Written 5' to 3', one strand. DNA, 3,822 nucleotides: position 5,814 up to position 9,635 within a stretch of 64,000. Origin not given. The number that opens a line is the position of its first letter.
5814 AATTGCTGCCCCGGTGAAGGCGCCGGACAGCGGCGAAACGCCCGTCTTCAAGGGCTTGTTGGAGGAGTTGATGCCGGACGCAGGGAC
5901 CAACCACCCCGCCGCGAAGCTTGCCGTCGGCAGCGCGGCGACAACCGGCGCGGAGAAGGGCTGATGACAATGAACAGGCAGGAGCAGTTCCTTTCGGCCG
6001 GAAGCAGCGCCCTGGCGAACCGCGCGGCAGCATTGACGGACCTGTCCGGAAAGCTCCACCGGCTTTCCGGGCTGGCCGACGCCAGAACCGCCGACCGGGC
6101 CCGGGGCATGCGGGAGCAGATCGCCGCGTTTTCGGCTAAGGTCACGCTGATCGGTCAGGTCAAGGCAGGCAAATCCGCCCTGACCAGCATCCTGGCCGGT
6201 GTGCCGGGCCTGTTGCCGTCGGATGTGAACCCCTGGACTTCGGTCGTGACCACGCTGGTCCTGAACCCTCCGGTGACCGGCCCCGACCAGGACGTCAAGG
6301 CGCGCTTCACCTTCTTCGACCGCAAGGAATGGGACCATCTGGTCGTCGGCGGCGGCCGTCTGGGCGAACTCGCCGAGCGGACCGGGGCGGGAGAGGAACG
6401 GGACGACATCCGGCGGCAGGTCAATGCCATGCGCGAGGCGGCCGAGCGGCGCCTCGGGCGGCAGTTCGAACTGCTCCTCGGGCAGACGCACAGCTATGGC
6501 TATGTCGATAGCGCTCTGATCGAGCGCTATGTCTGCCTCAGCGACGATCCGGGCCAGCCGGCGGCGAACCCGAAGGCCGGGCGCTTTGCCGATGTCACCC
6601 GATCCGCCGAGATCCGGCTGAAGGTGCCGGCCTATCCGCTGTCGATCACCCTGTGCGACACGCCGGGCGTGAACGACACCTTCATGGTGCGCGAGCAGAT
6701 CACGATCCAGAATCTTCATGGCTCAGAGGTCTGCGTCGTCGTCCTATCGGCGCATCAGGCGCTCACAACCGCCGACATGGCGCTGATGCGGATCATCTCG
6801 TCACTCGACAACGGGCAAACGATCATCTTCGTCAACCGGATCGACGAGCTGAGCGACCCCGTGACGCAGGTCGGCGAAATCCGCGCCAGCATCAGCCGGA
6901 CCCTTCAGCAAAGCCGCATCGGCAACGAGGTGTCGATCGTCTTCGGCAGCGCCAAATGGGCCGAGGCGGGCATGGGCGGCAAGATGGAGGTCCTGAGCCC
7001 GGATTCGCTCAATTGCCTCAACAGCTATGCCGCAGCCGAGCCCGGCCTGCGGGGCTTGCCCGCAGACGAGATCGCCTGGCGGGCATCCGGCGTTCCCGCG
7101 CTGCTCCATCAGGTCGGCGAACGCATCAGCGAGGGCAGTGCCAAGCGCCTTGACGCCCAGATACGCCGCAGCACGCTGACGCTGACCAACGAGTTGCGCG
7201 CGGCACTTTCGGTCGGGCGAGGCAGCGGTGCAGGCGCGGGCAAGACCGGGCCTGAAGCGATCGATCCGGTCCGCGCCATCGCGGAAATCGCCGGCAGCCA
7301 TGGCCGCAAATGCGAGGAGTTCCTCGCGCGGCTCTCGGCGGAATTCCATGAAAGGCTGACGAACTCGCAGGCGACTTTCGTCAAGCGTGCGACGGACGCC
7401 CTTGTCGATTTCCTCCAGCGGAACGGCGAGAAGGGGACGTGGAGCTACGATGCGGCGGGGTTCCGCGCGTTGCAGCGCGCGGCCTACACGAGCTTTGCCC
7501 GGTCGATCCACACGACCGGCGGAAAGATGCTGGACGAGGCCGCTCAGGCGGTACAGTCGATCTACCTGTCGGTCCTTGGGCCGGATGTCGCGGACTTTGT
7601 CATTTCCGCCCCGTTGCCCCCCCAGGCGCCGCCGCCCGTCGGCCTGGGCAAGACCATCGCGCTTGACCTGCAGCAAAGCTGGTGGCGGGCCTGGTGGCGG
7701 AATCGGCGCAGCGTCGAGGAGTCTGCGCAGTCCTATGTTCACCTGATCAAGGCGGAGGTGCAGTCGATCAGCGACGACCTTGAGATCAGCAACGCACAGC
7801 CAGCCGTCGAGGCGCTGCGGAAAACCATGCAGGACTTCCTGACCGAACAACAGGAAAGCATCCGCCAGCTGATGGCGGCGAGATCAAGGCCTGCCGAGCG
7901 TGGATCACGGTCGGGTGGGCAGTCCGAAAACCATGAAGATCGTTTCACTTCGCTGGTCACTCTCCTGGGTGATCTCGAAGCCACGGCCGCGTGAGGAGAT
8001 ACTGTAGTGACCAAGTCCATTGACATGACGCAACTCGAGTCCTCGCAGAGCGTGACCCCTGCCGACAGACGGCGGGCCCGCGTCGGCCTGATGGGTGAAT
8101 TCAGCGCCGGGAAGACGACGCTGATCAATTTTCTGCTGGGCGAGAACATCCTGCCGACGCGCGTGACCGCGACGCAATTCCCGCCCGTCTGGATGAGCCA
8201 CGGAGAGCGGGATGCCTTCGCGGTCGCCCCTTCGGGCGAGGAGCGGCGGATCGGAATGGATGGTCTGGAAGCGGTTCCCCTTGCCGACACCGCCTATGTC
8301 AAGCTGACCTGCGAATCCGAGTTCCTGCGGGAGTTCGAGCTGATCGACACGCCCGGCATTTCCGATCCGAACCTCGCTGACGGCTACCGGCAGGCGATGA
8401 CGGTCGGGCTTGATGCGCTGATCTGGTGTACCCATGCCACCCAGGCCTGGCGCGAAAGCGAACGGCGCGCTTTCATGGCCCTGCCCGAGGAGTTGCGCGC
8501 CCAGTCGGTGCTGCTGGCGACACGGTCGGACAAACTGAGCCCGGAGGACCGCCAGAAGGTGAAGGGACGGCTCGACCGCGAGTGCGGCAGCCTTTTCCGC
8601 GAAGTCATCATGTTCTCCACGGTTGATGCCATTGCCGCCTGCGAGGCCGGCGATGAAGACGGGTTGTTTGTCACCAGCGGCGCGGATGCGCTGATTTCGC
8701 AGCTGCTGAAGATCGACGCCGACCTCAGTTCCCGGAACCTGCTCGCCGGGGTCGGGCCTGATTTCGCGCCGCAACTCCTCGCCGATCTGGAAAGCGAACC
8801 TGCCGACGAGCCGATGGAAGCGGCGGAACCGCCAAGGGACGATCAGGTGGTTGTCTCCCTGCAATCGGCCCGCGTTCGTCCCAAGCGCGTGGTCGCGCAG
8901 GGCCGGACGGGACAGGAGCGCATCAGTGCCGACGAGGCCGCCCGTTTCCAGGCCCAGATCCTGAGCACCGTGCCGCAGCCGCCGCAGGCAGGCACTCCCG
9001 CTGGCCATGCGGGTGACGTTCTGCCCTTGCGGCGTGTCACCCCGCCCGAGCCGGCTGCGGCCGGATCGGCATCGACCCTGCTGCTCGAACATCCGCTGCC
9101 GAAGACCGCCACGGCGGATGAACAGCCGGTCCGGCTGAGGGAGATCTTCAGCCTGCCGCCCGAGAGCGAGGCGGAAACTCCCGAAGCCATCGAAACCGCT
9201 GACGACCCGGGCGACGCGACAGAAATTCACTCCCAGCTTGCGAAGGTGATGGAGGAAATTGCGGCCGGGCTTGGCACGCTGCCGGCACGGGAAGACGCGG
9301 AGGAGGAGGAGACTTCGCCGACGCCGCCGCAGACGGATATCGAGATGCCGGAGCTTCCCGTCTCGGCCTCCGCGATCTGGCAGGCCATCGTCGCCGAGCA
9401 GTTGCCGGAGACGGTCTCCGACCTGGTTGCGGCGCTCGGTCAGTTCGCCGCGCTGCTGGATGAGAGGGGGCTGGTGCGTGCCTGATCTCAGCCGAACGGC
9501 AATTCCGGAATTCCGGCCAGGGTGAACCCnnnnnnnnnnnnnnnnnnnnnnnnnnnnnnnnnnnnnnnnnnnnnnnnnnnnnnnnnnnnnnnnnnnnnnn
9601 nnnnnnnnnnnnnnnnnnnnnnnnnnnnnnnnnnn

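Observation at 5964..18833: Ten-gene same-strand locus joining three dynamin-superfamily GTPases to a Hanks kinase/FHA/PP2C module and two LysM-SBP fusions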

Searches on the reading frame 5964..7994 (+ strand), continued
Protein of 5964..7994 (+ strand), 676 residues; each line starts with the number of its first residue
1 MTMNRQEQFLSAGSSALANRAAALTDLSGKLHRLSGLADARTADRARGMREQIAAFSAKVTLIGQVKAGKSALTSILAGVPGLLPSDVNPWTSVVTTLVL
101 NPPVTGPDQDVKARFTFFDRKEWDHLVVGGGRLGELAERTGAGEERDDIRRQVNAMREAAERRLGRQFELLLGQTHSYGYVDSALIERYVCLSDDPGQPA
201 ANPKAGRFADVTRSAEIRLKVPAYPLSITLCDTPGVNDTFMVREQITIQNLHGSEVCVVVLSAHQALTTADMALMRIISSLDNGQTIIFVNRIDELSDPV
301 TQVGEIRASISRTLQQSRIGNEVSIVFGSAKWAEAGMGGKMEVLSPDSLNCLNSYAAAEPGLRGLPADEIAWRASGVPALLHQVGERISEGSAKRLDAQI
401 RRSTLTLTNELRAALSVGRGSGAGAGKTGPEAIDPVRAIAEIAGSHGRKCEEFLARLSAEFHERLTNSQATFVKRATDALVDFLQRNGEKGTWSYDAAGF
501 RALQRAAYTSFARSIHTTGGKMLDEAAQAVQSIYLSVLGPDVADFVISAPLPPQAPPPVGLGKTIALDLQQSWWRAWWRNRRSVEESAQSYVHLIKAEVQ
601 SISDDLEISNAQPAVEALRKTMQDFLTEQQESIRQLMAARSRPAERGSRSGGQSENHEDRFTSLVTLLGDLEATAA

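Call 65: get_annotated_region(hit=H18, flank=14000)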
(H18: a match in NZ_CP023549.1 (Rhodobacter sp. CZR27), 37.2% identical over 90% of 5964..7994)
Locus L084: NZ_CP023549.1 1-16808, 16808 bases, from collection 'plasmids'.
description: Rhodobacter sp. CZR27 plasmid unnamed1, complete sequence
organism: Rhodobacter sp. CZR27 (NCBI taxid 2033869)
taxonomy: Bacteria; Pseudomonadota; Alphaproteobacteria; Rhodobacterales; Paracoccaceae; Rhodobacter; Rhodobacter sp. CZR27
host: -; source: cell culture,paddy soil; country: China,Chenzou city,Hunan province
typing (MOB-suite, as given by PLSDB): non-mobilizable
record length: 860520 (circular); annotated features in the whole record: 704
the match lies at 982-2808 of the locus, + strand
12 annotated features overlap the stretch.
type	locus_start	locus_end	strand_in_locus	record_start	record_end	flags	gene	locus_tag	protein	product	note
CDS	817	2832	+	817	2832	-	-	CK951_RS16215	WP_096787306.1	dynamin family protein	-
CDS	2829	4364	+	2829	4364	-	-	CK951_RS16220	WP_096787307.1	dynamin family protein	-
CDS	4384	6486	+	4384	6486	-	-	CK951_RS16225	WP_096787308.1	dynamin family protein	-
CDS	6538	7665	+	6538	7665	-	-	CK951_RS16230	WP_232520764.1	dynamin family protein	-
CDS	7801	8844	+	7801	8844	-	-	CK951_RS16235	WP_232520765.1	sensor histidine kinase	GO:0007165 - signal transduction [Evidence IEA]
CDS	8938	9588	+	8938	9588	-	-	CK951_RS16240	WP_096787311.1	DUF6781 family protein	-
CDS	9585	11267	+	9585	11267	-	-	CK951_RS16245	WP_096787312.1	AarF/UbiB family protein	-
CDS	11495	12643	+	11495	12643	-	-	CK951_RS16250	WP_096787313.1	acyltransferase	-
CDS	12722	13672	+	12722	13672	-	-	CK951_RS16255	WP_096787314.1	phosphoribosyltransferase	-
CDS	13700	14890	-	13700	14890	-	-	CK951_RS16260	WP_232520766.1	glycosyltransferase family 4 protein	-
CDS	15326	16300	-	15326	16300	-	-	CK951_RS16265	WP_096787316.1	phosphoribosyltransferase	-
CDS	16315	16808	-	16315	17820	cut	-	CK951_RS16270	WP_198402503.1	lipopolysaccharide biosynthesis protein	-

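Call 68: search_protein_families(library=pfam, proteins=[L003:11946-13310:+, L002:29878-31140:+, L002:31184-32290:+], max_evalue=1)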
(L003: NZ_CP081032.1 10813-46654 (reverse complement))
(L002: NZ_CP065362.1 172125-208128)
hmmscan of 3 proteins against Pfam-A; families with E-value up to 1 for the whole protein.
L003:11946-13310:+ (454 aa): 11 families
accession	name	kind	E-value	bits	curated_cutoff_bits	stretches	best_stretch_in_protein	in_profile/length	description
PF00069.31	Pkinase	-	2.5e-29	102.9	31.7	1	78-249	37-201/263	Protein kinase domain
PF07714.23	PK_Tyr_Ser-Thr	-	1.3e-16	61.1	23.1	1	85-247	45-207/258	Protein tyrosine and serine/threonine kinase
PF01636.29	APH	-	5.3e-06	26.8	23.2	2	146-190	156-198/239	Phosphotransferase enzyme family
PF01163.29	RIO1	-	6.7e-06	26.3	22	1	80-190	46-152/187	RIO domain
PF03109.22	ABC1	-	5.7e-05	22.8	22.9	1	108-195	134-220/244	ABC1 atypical kinase-like domain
PF06293.20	Kdo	-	8.8e-05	22.5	21.3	1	102-187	79-167/207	Lipopolysaccharide kinase (Kdo/WaaP) family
PF17667.7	Pkinase_fungal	-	0.00098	18.4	24.1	1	148-192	292-342/387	Fungal protein kinase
PF14531.12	Kinase-like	-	0.028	14.1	25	1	156-188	159-191/289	Kinase-like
PF19974.5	TCAD9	-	0.051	13.2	40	1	144-186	284-321/429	Ternary complex associated domain 9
PF13095.12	FTA2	-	0.12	12.5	30.2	1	138-189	167-213/214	Kinetochore Sim4 complex subunit FTA2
PF12330.14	Haspin_kinase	-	0.17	11.3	25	1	165-189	229-253/364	Haspin like kinase domain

L002:29878-31140:+ (420 aa): 2 families
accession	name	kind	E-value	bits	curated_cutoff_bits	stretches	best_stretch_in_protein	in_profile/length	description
PF00497.25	SBP_bac_3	-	0.00022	21.4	26.4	1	256-409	69-126/132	Bacterial extracellular solute-binding proteins, family 3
PF01476.26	LysM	-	0.27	11.6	20.9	1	28-76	1-43/43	LysM domain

L002:31184-32290:+ (368 aa): 2 families
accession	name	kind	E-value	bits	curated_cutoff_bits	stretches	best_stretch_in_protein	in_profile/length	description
PF01476.26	LysM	-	0.0028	18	20.9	1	33-80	1-43/43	LysM domain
PF12974.12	Phosphonate-bd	-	0.064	13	27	1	249-293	124-169/242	ABC transporter, phosphonate, periplasmic substrate-binding protein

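Call 93: search_dna_similar(query=window:5964-7994:+, collection=phages, mode=protein, max_rows=10)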
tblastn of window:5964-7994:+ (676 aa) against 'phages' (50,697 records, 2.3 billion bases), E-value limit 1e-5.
No match.

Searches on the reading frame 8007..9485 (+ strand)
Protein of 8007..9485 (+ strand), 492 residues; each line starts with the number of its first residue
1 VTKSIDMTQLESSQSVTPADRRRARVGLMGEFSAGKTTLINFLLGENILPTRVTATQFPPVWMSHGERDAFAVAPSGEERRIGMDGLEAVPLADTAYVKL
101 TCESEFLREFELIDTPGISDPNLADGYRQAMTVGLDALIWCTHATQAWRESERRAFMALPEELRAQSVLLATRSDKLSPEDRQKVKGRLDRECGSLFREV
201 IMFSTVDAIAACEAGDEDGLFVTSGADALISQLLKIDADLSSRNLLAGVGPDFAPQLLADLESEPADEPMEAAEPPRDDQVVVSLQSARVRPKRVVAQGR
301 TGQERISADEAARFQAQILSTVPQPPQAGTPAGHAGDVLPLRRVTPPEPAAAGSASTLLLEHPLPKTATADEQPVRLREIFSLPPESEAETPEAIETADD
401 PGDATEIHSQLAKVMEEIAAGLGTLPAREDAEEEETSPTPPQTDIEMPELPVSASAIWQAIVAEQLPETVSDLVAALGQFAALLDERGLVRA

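Call 3: search_protein_families(library=pfam, proteins=[window:8007-9485:+], max_evalue=0.01)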
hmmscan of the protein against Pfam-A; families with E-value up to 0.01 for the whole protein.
window:8007-9485:+ (492 aa): 2 families
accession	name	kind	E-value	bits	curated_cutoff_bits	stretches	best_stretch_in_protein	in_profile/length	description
PF00350.29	Dynamin_N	-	1.4e-09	38.6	27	1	27-155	2-149/168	Dynamin family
PF01926.29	MMR_HSR1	-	1.3e-05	25.7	21.9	1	25-154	1-95/113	50S ribosome-binding GTPase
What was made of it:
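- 8007..9485 (+): D2: short dynamin-family GTPase (492 aa) with a lineage-specific acidic C-terminal tail. Dynamin_N 1.4e-9 (call 3).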

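Call 4: search_protein_families(library=ncbifam, proteins=[window:8007-9485:+], max_evalue=0.01)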
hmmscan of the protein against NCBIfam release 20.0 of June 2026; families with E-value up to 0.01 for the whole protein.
window:8007-9485:+ (492 aa): 4 families
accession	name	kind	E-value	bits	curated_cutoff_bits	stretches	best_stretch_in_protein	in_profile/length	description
TIGR00231.1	small_GTP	domain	5.2e-06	26.3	42.5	1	23-128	3-74/164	GTP-binding protein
NF052648.1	DynmDynABac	equivalog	0.00011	20.2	1600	1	25-70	43-88/1187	dynamin GTPase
NF000908.1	PRK00089.1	equivalog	0.00013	21.3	237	0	24-49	4-29/291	GTPase Era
NF049994.1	slr1306_fam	domain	0.0085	14.7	490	0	13-63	98-150/470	slr1306 family protein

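Call 5: search_protein_families(library=padloc, proteins=[window:8007-9485:+], max_evalue=0.01)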
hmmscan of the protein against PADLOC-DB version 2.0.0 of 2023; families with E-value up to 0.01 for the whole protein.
window:8007-9485:+ (492 aa): 2 families
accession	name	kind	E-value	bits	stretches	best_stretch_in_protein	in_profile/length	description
PDLC03839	LeoA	-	1.2e-05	22.7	1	19-50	53-80/559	-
PDLC03841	LeoBC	-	0.0011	16.2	1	26-118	80-132/601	-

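Call 58: search_solved_structures(query=window:8007-9485:+, max_evalue=1)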
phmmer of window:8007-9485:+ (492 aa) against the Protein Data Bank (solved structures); distinct sequences matched with E-value up to 1: 16.
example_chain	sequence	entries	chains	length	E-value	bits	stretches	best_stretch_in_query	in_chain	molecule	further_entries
5owv_C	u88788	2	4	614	2.7e-10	43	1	22-238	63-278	GTP-binding protein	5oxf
6jfk_A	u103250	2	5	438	0.0006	22.1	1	20-225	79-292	Mitofusin-2,cDNA FLJ57997, highly similar to Transmembrane GTPase MFN2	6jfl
6jfm_A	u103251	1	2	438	0.0041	19.4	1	20-225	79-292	Mitofusin-2,Mitofusin-2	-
2j68_A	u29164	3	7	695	0.021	17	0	25-55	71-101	BACTERIAL DYNAMIN-LIKE PROTEIN | DYNAMIN FAMILY PROTEIN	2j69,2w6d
5yew_A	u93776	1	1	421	0.049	15.8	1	20-187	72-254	Mitofusin-1,Mitofusin-1 fusion protein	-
8buu_9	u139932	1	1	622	0.054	15.7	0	24-48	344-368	ExpZ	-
7c1o_A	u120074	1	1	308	0.061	15.5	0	111-180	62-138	GTPase Era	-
5goe_A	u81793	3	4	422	0.086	15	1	20-187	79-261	Mitofusin-1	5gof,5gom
5gnt_A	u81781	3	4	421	0.091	14.9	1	20-187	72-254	Mitofusin-1 | Mitofusin-1,Mitofusin-1 fusion protein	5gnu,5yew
5go4_A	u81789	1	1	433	0.094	14.9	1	20-187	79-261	Mitofusin-1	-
3r9w_A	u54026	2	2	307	0.16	14.1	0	111-180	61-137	GTPase Era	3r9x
3iev_A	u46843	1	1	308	0.16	14.1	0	111-180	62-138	GTP-binding protein era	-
7aoi_XL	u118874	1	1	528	0.27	13.4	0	109-189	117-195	GTP-binding protein, putative,mt-EngA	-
6yxx_EA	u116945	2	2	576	0.36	12.9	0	109-189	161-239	mt-EngA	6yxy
7am2_BU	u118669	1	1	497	0.38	12.9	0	22-52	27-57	GTPase Der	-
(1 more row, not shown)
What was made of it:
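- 8007..9485 (+): PDB hits: C. jejuni DLP2 5owv_C 2.7e-10 and mitofusin-2 6e-4 (call 58).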
